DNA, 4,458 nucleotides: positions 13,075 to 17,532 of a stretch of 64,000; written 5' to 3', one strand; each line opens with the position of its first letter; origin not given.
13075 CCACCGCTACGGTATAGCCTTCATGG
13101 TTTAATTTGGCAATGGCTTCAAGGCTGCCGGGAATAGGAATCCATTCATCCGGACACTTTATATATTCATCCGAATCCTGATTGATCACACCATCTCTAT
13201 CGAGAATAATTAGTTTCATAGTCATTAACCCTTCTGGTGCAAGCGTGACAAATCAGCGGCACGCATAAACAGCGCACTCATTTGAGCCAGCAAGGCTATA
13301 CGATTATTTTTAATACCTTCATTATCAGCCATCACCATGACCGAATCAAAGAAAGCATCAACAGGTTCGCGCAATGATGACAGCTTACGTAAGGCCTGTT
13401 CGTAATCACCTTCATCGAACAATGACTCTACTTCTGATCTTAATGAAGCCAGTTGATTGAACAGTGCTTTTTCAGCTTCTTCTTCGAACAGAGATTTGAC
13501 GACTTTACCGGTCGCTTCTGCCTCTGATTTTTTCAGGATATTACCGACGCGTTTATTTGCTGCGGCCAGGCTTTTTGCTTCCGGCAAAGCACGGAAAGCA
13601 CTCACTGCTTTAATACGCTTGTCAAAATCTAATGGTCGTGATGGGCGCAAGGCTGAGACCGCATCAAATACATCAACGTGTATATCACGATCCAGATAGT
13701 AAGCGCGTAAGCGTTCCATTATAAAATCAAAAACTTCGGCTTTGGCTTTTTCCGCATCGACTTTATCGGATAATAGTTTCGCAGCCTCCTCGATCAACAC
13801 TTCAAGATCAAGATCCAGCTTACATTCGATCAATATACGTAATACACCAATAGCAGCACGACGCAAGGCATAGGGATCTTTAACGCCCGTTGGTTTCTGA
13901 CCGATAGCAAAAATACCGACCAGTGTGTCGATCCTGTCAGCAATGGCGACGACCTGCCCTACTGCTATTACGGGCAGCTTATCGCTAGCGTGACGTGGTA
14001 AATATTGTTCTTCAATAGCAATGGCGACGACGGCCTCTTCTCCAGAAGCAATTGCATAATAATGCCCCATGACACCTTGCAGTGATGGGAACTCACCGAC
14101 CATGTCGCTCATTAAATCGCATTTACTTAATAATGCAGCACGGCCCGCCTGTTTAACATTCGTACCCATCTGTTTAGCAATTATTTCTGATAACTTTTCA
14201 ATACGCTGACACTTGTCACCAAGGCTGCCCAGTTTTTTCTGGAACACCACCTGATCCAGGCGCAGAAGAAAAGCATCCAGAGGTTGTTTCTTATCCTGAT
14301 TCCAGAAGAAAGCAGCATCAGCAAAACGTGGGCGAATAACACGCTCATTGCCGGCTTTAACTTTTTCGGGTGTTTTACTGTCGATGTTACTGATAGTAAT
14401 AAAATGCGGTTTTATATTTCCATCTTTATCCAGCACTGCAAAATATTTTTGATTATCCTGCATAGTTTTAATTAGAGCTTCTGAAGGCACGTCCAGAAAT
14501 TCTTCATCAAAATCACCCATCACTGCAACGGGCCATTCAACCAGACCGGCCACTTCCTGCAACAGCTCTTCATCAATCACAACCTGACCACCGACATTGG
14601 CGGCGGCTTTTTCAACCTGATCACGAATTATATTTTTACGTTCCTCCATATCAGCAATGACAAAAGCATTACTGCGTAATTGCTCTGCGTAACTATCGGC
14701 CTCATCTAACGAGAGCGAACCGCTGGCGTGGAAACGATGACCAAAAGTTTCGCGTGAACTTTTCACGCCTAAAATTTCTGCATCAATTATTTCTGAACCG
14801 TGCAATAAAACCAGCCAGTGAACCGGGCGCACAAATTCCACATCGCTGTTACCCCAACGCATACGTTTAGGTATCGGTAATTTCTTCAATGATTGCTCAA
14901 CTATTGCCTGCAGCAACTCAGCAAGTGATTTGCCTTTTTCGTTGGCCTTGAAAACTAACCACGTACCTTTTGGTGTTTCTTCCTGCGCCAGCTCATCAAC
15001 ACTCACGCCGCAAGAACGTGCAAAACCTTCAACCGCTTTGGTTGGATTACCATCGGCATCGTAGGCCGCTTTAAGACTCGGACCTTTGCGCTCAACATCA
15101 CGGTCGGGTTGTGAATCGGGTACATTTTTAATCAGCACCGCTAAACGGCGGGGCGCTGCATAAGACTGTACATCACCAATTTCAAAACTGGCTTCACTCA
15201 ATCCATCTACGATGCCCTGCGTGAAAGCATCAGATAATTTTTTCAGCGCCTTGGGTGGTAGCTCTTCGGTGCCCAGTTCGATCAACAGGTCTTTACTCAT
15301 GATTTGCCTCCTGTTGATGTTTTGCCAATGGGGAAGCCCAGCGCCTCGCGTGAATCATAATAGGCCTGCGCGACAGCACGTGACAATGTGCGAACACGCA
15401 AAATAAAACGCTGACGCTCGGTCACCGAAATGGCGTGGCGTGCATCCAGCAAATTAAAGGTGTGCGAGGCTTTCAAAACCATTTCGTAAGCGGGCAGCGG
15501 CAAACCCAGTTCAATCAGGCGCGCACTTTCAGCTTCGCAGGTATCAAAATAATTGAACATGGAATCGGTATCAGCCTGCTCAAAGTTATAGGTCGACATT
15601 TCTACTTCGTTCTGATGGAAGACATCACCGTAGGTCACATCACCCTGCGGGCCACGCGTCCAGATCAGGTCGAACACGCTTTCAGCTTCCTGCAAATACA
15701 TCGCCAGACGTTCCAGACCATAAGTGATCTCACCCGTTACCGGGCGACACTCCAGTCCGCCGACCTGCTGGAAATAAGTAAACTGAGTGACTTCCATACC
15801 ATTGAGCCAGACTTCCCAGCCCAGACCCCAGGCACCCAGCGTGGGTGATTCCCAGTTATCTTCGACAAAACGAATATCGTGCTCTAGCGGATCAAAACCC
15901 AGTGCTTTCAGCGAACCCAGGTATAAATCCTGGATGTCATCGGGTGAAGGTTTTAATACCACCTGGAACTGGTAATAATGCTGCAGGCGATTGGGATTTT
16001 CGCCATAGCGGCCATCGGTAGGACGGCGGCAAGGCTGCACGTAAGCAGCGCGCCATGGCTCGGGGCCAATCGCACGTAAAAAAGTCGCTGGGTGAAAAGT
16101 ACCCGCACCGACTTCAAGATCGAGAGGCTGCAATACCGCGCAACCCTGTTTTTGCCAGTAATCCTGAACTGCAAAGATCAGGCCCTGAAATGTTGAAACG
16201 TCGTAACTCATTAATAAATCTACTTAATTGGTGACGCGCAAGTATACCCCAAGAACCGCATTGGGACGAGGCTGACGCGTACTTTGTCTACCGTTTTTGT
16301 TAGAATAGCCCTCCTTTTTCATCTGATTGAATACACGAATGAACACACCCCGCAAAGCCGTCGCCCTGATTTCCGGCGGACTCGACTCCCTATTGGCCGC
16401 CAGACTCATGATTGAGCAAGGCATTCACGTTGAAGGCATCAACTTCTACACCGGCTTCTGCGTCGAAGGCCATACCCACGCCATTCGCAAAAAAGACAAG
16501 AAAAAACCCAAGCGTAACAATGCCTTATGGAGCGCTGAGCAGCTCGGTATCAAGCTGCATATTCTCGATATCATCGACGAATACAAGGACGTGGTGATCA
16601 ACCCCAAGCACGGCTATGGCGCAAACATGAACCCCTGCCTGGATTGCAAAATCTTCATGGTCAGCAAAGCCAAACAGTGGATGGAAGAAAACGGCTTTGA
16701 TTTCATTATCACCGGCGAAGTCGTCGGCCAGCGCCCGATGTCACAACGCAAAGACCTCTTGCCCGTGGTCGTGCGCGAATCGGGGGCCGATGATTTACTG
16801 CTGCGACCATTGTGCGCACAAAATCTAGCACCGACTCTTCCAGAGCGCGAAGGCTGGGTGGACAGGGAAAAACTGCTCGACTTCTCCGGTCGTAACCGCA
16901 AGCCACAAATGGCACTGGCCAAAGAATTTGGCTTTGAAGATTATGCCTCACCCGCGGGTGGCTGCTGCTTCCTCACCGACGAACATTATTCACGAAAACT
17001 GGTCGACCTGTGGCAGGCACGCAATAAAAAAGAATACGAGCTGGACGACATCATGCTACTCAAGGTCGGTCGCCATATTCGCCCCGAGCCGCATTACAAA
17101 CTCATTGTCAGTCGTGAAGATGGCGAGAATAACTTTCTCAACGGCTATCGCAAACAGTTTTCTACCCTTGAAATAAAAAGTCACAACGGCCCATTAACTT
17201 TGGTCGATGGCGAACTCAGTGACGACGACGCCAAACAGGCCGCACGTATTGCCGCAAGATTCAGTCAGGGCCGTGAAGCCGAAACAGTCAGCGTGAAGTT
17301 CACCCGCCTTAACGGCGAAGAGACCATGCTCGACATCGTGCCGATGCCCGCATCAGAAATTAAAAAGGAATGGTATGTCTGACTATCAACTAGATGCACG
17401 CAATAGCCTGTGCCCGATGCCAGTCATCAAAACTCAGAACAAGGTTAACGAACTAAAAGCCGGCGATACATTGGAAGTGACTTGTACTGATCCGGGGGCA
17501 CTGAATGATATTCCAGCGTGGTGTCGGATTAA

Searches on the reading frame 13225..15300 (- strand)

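Call 80: search_protein_families(library=pfam, proteins=[window:13225-15300:-], max_evalue=0.00001)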
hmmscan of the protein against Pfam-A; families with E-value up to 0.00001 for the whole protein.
window:13225-15300:- (691 aa): 2 families
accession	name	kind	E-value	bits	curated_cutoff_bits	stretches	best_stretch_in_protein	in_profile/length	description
PF02092.22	tRNA_synt_2f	-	1.2e-218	727.9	29.2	1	5-549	1-535/536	Glycyl-tRNA synthetase beta subunit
PF05746.21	DALR_1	-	9.1e-14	52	22.3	1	580-679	3-103/117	DALR anticodon binding domain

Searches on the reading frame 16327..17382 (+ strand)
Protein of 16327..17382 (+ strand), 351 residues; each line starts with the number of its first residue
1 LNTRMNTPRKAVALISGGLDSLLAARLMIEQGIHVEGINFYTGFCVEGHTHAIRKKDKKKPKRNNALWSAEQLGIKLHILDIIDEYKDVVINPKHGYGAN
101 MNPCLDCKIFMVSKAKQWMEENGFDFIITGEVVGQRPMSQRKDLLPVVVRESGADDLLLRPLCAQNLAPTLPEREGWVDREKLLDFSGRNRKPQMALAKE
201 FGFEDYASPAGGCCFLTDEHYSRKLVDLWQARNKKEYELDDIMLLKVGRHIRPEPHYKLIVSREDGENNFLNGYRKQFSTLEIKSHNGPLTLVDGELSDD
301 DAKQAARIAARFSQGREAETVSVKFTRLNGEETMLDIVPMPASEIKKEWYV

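Call 81: search_protein_families(library=pfam, proteins=[window:16327-17382:+], max_evalue=0.00001)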
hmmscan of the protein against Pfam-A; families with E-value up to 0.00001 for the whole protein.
window:16327-17382:+ (351 aa): 3 families
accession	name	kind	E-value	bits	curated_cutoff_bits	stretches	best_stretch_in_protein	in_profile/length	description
PF18297.6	NFACT-R_2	-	6.4e-35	119.9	26.9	1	248-350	1-104/104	NFACT protein RNA binding domain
PF02568.20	ThiI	-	1.5e-12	48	20.5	1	9-163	4-145/197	Thiamine biosynthesis protein (ThiI)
PF03054.22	tRNA_Me_trans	-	4.3e-11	43.3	20.6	1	10-133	2-128/202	tRNA methyl transferase HUP domain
